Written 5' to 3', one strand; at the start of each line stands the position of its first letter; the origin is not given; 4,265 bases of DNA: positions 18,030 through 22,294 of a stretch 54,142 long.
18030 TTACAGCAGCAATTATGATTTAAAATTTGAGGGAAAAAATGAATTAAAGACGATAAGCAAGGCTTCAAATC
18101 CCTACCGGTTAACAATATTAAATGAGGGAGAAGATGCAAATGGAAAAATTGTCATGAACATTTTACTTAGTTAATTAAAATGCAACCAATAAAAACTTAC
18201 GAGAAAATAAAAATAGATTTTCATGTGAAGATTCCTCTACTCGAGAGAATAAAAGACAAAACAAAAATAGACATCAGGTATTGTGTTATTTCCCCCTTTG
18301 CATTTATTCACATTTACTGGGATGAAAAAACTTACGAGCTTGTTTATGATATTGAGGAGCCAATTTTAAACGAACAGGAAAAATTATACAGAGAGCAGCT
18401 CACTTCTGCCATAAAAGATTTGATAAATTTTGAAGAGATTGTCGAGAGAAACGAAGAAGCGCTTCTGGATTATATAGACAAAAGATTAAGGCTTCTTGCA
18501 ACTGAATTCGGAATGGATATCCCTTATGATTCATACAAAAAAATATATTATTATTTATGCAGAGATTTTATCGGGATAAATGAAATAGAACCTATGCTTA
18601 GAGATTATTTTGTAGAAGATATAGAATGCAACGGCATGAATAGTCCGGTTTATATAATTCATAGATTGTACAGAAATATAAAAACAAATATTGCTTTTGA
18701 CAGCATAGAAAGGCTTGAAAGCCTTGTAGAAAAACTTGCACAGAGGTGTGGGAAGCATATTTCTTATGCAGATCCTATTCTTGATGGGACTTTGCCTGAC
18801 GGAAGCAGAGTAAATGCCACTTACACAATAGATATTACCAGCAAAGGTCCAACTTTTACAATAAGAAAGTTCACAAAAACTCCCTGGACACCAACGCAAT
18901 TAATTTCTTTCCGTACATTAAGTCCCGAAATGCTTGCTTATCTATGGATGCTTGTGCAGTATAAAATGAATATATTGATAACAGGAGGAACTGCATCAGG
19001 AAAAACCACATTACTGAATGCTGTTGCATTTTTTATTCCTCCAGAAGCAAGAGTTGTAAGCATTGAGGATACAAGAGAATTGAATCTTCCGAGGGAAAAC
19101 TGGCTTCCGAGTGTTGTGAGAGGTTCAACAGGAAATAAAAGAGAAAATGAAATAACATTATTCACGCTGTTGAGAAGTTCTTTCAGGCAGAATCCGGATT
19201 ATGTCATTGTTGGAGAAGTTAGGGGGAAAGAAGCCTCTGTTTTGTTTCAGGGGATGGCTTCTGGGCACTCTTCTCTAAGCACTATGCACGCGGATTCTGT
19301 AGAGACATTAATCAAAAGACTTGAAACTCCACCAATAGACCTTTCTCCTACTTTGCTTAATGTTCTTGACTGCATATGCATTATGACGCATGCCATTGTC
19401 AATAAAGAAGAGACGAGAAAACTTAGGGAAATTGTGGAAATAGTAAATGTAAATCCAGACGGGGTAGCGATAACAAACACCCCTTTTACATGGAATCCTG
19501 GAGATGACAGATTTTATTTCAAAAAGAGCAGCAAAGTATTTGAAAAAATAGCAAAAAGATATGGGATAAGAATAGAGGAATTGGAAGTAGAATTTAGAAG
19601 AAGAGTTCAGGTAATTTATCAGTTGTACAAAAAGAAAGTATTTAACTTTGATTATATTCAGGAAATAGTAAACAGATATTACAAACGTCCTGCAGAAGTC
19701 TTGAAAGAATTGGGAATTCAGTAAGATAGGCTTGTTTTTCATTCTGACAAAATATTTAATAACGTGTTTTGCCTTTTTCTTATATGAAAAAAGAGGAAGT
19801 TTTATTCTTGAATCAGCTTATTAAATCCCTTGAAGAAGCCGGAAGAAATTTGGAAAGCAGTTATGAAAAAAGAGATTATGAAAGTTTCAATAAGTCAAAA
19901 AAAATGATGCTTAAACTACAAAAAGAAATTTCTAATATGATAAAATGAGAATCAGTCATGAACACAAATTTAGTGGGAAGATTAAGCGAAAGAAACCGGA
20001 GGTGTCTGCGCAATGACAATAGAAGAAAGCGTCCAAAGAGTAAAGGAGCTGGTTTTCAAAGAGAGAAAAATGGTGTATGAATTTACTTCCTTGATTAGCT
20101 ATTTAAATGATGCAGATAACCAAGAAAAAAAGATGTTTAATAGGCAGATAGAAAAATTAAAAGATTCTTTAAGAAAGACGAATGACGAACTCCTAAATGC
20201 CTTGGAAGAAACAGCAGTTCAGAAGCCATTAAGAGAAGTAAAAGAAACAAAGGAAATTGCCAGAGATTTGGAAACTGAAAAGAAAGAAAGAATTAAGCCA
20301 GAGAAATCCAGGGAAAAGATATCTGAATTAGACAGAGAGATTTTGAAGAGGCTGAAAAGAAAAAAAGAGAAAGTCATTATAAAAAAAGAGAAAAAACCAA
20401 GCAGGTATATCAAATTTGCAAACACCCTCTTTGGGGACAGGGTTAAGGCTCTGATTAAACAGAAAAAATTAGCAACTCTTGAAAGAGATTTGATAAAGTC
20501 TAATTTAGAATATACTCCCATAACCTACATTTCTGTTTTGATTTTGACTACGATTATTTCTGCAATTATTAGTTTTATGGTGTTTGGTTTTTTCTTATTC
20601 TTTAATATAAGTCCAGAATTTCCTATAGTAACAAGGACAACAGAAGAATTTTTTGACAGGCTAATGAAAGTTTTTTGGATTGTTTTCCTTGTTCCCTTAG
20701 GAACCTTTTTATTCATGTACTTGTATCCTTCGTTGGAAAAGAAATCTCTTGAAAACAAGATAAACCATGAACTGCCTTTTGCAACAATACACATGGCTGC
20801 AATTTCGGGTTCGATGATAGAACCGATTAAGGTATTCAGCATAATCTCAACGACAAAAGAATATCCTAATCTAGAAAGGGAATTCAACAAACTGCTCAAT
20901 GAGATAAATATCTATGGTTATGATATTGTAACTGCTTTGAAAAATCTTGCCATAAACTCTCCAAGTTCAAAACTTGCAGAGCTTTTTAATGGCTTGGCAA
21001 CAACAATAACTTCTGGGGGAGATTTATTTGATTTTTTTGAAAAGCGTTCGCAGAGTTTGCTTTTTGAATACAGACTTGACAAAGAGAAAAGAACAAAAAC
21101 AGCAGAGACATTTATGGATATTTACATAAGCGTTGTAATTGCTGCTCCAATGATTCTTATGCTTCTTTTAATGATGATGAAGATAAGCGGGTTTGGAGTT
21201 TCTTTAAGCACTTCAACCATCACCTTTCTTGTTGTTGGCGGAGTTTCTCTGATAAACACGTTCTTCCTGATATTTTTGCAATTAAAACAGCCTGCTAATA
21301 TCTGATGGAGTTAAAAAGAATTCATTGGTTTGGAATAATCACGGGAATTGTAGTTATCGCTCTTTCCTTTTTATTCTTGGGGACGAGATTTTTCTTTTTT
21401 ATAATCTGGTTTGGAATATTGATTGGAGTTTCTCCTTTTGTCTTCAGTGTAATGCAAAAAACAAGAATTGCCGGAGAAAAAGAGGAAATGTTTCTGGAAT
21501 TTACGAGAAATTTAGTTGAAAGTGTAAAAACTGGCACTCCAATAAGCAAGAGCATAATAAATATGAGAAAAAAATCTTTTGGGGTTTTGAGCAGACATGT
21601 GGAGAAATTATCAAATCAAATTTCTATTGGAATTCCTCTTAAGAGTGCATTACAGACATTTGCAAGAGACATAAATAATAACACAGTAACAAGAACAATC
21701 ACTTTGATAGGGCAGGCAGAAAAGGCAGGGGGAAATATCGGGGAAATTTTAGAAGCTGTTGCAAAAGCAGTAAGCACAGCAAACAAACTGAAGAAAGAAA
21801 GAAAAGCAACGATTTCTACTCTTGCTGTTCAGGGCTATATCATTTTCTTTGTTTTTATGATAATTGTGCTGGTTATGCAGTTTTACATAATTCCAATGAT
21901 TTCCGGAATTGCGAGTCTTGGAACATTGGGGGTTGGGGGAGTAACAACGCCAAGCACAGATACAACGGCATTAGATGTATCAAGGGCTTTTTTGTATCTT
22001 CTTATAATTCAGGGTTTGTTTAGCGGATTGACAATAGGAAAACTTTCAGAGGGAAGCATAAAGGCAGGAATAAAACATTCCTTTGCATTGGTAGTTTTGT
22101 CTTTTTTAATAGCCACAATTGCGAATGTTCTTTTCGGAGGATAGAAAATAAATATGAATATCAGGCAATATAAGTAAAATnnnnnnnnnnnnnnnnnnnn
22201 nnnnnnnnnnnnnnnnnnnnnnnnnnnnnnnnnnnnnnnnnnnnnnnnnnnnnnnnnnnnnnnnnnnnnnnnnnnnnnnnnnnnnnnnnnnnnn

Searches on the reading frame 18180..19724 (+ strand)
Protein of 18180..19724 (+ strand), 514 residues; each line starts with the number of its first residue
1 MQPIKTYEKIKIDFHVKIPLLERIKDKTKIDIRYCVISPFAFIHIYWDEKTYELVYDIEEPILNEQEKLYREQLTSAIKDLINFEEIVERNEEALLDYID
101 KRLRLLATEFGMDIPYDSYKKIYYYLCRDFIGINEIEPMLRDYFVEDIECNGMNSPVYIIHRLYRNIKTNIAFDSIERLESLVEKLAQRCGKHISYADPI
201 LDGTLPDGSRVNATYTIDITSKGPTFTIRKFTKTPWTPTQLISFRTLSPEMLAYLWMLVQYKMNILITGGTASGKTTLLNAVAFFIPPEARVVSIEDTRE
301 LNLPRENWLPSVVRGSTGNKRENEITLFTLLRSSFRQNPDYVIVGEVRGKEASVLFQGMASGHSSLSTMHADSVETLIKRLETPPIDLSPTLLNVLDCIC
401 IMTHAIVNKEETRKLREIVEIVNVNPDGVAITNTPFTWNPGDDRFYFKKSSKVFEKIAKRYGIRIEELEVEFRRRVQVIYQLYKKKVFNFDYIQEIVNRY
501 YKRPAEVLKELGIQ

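Call 40: search_protein_families(library=pfam, proteins=[window:18180-19724:+], max_evalue=0.001)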
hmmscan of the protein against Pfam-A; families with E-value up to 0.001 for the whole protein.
window:18180-19724:+ (514 aa): 2 families
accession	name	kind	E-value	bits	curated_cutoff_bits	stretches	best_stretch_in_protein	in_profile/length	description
PF00437.27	T2SSE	-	1.3e-33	116.6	24.9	1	168-383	35-257/370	Type II/IV secretion system protein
PF13555.12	AAA_29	-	0.00037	20.6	27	1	263-290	23-50/61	P-loop containing region of AAA domain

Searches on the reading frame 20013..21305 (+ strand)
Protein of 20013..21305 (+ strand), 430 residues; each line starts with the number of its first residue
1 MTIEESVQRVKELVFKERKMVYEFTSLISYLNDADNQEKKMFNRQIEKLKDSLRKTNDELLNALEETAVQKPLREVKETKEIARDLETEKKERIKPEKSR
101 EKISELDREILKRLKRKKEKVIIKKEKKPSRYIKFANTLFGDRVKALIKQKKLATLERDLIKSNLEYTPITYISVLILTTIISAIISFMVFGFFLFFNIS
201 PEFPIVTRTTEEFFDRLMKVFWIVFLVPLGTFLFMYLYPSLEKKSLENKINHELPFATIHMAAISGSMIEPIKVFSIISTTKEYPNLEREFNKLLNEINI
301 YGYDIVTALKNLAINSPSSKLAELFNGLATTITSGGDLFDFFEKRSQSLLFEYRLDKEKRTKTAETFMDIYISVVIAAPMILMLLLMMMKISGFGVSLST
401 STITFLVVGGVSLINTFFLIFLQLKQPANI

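Call 40: search_protein_families(library=pfam, proteins=[window:20013-21305:+], max_evalue=0.001)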
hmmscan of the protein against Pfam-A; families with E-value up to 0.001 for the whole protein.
window:20013-21305:+ (430 aa): 1 family
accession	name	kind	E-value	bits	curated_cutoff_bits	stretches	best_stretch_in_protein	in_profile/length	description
PF00482.28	T2SSF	-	1.4e-12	48.1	25.2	1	260-385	4-124/125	Type II secretion system (T2SS), protein F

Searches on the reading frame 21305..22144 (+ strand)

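Call 40: search_protein_families(library=pfam, proteins=[window:21305-22144:+], max_evalue=0.001)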
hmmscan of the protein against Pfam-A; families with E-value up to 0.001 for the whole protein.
window:21305-22144:+ (279 aa): 1 family
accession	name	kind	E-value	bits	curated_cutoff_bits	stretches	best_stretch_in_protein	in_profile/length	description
PF00482.28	T2SSF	-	5.7e-16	59.1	25.2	1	66-191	1-123/125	Type II secretion system (T2SS), protein F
